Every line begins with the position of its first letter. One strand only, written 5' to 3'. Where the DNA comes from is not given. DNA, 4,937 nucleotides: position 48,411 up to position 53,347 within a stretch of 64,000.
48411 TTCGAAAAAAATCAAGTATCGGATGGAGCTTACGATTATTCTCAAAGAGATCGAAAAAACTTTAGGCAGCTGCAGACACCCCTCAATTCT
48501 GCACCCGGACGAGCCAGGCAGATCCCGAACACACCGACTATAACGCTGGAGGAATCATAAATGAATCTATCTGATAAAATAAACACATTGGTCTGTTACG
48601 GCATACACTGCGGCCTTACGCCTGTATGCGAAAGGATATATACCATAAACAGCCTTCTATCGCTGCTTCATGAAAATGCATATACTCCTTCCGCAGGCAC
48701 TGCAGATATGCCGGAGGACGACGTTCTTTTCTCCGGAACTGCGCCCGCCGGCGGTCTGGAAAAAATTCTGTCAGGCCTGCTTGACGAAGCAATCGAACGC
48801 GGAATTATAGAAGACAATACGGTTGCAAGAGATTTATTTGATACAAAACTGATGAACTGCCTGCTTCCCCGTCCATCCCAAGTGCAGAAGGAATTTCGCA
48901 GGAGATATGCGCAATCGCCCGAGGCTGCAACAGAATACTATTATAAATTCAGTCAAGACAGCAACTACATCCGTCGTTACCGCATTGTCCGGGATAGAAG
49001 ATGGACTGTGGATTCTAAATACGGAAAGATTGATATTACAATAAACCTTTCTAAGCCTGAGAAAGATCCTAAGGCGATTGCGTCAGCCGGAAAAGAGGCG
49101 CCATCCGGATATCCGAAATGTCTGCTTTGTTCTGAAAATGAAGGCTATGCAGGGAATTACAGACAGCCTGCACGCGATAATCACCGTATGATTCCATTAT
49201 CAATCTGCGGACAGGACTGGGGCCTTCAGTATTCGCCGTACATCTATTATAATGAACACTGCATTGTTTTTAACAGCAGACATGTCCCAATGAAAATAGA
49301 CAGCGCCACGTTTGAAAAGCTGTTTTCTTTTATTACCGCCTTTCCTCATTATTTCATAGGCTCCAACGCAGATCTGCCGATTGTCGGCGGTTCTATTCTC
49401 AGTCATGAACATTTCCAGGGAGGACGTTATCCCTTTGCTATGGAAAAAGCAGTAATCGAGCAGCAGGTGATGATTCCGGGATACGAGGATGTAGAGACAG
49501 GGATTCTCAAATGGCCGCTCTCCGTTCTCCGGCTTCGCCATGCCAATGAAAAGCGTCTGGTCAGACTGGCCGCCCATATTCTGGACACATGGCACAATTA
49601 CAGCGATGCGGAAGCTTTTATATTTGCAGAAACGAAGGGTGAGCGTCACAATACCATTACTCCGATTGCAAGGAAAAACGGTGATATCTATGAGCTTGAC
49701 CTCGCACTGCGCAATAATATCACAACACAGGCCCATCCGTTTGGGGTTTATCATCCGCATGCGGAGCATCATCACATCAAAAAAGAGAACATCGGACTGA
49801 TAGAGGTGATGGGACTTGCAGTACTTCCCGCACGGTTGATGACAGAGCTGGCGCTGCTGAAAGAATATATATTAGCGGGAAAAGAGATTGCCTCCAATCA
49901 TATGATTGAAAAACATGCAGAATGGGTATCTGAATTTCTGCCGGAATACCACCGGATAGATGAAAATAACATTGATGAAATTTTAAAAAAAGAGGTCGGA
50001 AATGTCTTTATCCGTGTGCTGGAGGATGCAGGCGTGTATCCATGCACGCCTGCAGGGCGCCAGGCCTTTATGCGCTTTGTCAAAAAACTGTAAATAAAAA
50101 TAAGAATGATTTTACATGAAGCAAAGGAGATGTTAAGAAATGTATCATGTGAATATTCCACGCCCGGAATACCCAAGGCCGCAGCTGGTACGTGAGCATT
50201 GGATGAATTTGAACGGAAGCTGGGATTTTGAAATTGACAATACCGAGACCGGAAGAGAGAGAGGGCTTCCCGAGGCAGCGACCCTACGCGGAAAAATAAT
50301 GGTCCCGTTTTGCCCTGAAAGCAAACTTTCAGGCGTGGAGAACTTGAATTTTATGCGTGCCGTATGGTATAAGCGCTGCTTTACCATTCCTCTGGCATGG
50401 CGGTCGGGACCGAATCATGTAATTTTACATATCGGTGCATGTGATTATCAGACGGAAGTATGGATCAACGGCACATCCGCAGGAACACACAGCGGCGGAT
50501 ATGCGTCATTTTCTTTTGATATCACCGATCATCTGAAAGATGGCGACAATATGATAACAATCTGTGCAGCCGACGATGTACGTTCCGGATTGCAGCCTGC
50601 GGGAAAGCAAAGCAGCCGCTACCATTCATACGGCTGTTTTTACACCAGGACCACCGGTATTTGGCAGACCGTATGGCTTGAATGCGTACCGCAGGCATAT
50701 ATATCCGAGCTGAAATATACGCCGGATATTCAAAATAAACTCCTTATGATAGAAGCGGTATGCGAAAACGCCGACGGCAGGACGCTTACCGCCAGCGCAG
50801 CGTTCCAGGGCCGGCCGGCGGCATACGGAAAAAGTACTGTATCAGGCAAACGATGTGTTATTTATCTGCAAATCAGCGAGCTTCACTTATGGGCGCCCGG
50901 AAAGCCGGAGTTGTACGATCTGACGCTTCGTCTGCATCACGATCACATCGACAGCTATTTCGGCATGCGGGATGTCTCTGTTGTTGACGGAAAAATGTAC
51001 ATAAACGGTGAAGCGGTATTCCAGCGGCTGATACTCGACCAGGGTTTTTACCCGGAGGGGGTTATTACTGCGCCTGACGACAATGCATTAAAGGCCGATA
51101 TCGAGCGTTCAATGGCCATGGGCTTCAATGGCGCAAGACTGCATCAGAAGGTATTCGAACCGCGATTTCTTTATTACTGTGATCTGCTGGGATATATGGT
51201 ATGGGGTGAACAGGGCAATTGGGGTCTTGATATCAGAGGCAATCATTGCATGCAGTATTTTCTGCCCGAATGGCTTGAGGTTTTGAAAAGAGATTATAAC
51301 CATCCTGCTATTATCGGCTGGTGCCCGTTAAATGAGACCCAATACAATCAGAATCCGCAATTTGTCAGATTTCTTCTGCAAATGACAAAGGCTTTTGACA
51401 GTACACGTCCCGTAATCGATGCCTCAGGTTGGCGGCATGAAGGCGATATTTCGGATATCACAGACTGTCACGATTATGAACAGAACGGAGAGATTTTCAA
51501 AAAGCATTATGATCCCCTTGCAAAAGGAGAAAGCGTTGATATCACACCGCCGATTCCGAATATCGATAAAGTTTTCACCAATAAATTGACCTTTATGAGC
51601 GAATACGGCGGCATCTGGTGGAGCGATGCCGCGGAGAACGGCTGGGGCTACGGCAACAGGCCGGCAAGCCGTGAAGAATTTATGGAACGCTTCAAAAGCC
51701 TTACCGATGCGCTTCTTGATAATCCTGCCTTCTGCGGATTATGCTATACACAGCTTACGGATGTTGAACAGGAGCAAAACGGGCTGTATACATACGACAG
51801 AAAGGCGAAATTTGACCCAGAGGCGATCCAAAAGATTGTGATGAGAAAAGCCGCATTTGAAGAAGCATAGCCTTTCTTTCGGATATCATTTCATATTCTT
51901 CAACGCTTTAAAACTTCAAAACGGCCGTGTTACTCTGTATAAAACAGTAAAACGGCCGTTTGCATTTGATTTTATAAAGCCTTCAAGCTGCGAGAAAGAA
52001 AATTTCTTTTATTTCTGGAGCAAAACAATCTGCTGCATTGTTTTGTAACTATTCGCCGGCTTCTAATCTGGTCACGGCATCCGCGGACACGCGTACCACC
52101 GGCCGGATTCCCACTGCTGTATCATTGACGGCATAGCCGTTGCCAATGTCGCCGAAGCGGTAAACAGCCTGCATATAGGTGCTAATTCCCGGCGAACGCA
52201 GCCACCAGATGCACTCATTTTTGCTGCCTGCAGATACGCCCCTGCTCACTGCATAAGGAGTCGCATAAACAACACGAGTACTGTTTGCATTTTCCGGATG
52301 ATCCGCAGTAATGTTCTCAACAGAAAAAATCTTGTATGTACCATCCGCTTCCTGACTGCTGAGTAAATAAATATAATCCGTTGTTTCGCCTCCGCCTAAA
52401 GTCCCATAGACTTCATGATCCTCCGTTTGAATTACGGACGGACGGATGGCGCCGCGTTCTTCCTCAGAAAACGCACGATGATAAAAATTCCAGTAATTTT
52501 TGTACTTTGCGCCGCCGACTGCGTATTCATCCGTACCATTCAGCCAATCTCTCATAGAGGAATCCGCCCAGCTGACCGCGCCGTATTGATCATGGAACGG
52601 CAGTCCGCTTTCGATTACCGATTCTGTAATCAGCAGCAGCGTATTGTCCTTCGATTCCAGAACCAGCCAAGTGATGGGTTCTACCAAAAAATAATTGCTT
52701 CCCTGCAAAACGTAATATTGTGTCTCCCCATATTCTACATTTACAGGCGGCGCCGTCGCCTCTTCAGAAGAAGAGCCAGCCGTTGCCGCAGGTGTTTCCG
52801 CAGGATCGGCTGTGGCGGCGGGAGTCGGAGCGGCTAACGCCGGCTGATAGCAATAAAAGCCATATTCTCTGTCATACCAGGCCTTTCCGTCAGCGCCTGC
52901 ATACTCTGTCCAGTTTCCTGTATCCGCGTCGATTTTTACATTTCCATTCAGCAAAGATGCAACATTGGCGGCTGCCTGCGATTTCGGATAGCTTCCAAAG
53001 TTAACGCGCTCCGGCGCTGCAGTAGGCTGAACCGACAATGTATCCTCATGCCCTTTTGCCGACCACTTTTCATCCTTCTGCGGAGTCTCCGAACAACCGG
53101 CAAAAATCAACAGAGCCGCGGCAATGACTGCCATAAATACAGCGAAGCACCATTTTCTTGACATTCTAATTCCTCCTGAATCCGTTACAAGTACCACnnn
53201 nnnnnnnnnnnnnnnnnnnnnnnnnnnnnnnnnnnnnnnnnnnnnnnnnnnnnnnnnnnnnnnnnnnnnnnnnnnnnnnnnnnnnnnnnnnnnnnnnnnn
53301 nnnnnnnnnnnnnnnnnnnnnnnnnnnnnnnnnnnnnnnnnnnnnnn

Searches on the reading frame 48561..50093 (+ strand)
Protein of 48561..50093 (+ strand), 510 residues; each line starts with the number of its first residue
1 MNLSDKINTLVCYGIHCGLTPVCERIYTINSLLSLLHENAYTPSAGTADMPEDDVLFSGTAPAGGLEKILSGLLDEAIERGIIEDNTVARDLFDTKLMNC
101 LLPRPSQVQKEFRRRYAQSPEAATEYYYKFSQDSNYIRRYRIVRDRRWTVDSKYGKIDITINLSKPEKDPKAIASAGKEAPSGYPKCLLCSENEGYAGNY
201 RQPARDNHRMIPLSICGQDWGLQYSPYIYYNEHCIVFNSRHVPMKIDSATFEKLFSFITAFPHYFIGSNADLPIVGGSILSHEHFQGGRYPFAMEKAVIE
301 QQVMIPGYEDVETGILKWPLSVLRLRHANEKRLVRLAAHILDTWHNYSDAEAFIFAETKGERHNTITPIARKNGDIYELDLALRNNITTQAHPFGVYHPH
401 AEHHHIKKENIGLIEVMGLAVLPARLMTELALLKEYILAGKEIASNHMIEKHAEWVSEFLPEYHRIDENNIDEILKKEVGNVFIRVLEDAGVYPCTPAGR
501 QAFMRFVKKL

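Call 61: search_protein_families(library=pfam, proteins=[window:48561-50093:+], max_evalue=0.00001)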
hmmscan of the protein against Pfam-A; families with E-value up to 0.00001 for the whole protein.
window:48561-50093:+ (510 aa): 2 families
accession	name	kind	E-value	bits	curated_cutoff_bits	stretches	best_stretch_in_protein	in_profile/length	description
PF01087.27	GalP_UDP_transf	-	1.2e-34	120.9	22.1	1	77-243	36-184/184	Galactose-1-phosphate uridyl transferase, N-terminal domain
PF02744.22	GalP_UDP_tr_C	-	8.2e-22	78.1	29.2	1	260-454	4-162/165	Galactose-1-phosphate uridyl transferase, C-terminal domain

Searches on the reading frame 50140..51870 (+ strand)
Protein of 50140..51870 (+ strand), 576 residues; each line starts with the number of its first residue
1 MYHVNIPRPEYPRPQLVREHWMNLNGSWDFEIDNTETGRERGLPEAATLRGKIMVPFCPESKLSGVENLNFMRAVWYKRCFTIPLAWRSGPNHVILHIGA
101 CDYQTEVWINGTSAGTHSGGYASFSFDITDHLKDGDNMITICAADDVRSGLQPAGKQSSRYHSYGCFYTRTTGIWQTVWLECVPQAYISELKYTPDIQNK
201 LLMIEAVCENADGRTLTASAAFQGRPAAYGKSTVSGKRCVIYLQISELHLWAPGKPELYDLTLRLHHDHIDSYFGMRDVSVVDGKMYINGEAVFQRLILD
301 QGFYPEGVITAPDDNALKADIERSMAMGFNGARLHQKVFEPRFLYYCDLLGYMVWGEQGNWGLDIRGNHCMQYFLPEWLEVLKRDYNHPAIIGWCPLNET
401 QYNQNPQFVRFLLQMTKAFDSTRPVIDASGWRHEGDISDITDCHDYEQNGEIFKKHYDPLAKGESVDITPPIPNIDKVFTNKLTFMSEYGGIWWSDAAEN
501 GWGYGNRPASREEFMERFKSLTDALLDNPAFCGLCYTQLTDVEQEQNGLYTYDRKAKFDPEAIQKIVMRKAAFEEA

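Call 61: search_protein_families(library=pfam, proteins=[window:50140-51870:+], max_evalue=0.00001)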
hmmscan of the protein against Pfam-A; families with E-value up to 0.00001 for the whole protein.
window:50140-51870:+ (576 aa): 4 families
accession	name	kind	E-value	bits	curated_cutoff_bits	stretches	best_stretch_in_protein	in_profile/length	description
PF02837.24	Glyco_hydro_2_N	-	2.3e-13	50.8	28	1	71-180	59-165/169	Glycosyl hydrolases family 2, sugar binding domain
PF22666.2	Glyco_hydro_2_N2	-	2.5e-08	34.6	27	1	73-162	48-136/167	Glycosyl hydrolase 2 galactose-binding domain-like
PF00703.27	Glyco_hydro_2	-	5.1e-07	30.9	23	1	187-277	2-109/109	Glycosyl hydrolases family 2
PF02836.23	Glyco_hydro_2_C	-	1.4e-06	28.1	21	1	368-429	104-162/302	Glycosyl hydrolases family 2, TIM barrel domain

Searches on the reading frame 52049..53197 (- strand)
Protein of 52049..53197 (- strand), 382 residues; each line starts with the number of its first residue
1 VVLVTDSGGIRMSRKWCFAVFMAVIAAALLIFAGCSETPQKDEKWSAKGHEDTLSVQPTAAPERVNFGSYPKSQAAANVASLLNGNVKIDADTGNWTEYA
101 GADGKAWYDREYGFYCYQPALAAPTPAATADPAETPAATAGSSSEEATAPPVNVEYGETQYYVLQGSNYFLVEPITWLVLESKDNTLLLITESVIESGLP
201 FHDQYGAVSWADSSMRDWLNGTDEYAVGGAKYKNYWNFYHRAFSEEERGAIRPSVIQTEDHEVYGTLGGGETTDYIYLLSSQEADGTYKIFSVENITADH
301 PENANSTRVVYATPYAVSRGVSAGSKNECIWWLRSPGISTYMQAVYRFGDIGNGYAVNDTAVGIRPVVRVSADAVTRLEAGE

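Call 61: search_protein_families(library=pfam, proteins=[window:52049-53197:-], max_evalue=0.00001)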
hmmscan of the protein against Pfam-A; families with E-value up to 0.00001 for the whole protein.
window:52049-53197:- (382 aa): 1 family
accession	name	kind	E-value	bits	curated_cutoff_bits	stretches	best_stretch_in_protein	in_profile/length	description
PF19789.6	DUF6273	-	2e-22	80.3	23.5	1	185-370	2-170/172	Domain of unknown function (DUF6273)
